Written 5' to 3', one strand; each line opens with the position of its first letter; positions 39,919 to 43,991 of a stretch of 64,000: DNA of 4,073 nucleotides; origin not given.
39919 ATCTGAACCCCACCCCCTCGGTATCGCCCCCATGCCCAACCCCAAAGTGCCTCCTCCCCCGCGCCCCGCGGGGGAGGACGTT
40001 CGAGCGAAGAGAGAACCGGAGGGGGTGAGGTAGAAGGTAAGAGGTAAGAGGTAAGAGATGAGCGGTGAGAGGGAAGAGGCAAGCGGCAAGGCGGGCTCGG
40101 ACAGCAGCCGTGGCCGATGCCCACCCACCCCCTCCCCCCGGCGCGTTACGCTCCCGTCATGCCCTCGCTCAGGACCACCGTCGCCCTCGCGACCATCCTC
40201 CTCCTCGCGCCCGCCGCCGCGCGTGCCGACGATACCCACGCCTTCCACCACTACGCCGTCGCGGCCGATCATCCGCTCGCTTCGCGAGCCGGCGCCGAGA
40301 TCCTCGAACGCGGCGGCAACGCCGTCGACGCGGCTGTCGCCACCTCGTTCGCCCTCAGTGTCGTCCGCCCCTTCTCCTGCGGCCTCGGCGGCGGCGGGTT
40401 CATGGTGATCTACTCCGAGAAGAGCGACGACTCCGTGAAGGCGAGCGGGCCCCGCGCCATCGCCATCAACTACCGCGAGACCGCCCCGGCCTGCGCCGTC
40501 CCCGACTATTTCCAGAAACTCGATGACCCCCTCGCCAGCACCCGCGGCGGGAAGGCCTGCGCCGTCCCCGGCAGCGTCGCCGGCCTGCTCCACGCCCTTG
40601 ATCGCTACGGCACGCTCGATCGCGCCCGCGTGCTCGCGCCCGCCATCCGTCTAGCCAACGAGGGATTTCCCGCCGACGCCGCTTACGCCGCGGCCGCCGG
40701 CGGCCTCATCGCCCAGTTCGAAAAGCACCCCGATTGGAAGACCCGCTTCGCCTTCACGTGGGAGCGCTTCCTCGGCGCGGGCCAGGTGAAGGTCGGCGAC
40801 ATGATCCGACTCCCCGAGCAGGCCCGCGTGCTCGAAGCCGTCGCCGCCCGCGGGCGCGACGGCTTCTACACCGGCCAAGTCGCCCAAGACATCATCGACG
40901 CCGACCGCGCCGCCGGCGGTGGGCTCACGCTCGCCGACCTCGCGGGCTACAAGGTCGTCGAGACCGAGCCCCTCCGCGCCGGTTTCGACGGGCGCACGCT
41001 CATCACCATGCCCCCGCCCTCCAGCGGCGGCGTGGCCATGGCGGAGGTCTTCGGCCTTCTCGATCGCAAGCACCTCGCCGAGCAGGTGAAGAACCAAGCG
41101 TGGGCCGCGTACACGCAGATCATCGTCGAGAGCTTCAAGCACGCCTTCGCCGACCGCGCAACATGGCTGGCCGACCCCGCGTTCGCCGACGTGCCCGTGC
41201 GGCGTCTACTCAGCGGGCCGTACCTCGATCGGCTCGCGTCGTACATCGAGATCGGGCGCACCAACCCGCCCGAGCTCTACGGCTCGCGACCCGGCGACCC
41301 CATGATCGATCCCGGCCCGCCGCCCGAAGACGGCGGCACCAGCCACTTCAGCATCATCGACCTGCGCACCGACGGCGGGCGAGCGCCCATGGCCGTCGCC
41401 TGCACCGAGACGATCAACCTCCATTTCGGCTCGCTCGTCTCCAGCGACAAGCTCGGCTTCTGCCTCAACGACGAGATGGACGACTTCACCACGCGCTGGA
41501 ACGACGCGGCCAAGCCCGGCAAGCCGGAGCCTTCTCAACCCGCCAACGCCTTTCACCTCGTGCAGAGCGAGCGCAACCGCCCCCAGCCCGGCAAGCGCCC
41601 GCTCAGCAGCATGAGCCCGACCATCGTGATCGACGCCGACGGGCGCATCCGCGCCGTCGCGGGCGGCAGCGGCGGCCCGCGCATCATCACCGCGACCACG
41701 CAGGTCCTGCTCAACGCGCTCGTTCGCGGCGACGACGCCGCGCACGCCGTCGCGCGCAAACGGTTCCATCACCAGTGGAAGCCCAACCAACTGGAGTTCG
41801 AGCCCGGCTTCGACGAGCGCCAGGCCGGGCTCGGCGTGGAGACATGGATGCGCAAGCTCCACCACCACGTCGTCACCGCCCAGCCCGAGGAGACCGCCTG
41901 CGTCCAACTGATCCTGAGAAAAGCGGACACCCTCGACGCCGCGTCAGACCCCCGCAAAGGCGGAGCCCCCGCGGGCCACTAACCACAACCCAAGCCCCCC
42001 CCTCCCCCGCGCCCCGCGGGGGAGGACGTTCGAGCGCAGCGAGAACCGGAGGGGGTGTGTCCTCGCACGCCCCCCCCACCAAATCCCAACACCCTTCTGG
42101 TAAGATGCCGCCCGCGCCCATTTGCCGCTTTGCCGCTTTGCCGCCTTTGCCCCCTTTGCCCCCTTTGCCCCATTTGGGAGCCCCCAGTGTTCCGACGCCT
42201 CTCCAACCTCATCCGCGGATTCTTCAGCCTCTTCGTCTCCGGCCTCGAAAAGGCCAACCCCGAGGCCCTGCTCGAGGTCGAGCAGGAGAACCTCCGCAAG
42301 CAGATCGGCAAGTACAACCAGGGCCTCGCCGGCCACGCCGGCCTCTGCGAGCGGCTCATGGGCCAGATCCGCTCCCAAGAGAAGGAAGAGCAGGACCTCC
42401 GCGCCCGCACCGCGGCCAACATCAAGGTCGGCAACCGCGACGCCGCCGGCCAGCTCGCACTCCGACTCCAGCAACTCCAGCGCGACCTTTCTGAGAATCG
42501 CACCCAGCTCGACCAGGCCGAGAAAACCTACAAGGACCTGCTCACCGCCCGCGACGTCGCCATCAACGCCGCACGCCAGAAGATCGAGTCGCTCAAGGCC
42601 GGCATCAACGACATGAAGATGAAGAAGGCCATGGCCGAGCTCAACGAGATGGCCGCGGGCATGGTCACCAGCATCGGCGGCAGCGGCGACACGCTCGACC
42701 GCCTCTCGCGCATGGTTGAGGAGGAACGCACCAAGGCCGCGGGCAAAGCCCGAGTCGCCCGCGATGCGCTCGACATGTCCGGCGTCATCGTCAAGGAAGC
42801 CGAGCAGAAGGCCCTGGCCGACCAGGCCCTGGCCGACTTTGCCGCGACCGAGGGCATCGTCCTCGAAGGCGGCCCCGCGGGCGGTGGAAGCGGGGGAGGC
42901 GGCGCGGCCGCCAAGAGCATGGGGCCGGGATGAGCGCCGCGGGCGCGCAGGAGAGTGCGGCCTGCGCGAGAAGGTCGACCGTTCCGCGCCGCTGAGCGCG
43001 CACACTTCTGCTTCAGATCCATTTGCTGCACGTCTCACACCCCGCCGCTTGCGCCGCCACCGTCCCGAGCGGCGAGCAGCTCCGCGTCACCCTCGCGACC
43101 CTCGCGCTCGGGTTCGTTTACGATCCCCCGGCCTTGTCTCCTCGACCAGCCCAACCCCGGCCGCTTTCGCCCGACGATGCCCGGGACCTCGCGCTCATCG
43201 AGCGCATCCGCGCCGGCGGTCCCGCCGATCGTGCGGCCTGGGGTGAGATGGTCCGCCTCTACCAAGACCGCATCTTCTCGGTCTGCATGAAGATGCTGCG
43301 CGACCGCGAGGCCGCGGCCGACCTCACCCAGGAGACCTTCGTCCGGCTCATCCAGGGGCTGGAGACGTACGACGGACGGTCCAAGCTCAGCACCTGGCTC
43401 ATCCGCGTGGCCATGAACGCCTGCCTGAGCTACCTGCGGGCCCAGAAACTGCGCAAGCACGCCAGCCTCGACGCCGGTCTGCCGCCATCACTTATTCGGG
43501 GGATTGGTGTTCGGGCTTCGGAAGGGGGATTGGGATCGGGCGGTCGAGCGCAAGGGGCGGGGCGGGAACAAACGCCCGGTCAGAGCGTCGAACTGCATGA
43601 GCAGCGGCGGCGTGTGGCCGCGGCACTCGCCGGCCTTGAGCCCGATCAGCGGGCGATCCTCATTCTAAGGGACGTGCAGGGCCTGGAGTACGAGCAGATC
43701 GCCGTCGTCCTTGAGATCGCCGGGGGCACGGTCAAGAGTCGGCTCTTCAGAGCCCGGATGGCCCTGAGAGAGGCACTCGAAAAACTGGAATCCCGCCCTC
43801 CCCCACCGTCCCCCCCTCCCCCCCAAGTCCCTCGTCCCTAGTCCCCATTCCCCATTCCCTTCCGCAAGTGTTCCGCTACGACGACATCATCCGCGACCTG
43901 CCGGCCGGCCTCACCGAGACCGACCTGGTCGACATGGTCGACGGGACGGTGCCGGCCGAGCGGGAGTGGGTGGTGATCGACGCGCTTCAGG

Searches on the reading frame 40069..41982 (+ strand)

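Call 13: search_protein_families(library=pfam, proteins=[window:40069-41982:+], max_evalue=0.001)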
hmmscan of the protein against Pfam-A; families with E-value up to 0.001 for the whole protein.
window:40069-41982:+ (637 aa): 1 family
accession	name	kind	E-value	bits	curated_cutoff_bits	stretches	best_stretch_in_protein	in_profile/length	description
PF01019.26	G_glu_transpept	-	3.4e-137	458.8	27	1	77-632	2-512/512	Gamma-glutamyltranspeptidase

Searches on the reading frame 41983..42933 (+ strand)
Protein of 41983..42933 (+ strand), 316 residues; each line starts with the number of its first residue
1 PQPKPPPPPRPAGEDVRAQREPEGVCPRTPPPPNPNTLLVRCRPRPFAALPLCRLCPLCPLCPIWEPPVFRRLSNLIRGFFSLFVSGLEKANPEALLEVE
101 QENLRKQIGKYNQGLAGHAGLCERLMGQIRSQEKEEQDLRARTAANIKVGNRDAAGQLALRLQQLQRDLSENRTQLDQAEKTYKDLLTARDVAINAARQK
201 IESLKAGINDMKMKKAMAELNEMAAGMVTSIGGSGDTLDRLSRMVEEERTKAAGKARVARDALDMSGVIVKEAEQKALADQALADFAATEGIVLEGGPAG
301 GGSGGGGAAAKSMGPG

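Call 13: search_protein_families(library=pfam, proteins=[window:41983-42933:+], max_evalue=0.001)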
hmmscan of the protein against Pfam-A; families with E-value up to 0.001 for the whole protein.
window:41983-42933:+ (316 aa): 1 family
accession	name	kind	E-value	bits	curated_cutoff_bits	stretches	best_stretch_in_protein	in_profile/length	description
PF04012.17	PspA_IM30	-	1.1e-11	45.2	33.9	1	69-287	2-215/220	PspA/IM30 family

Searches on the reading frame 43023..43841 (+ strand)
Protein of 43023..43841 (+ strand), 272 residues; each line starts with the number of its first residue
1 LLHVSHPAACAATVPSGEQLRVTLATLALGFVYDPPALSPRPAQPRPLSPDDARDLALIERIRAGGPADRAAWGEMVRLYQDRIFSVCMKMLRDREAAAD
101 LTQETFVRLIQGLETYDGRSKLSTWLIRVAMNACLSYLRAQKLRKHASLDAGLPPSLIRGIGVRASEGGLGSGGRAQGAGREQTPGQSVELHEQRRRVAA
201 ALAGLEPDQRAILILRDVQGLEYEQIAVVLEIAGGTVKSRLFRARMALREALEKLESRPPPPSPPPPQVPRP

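Call 66: search_protein_families(library=pfam, proteins=[window:43023-43841:+], max_evalue=1)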
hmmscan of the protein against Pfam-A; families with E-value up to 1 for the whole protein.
window:43023-43841:+ (272 aa): 5 families
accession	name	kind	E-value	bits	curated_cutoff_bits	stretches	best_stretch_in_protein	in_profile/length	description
PF04542.20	Sigma70_r2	-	2.2e-20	72.6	24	1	76-142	1-69/71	Sigma-70 region 2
PF08281.18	Sigma70_r4_2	-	1.4e-16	60.3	25.7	1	196-248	2-54/54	Sigma-70, region 4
PF04545.22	Sigma70_r4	-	8.8e-12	44.8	24.1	1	201-250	1-50/50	Sigma-70, region 4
PF07638.17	Sigma70_ECF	-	1.6e-05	25.4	21.1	1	200-252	131-183/185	ECF sigma factor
PF12645.13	HTH_16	-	0.04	14.5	22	1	69-116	11-64/65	Helix-turn-helix domain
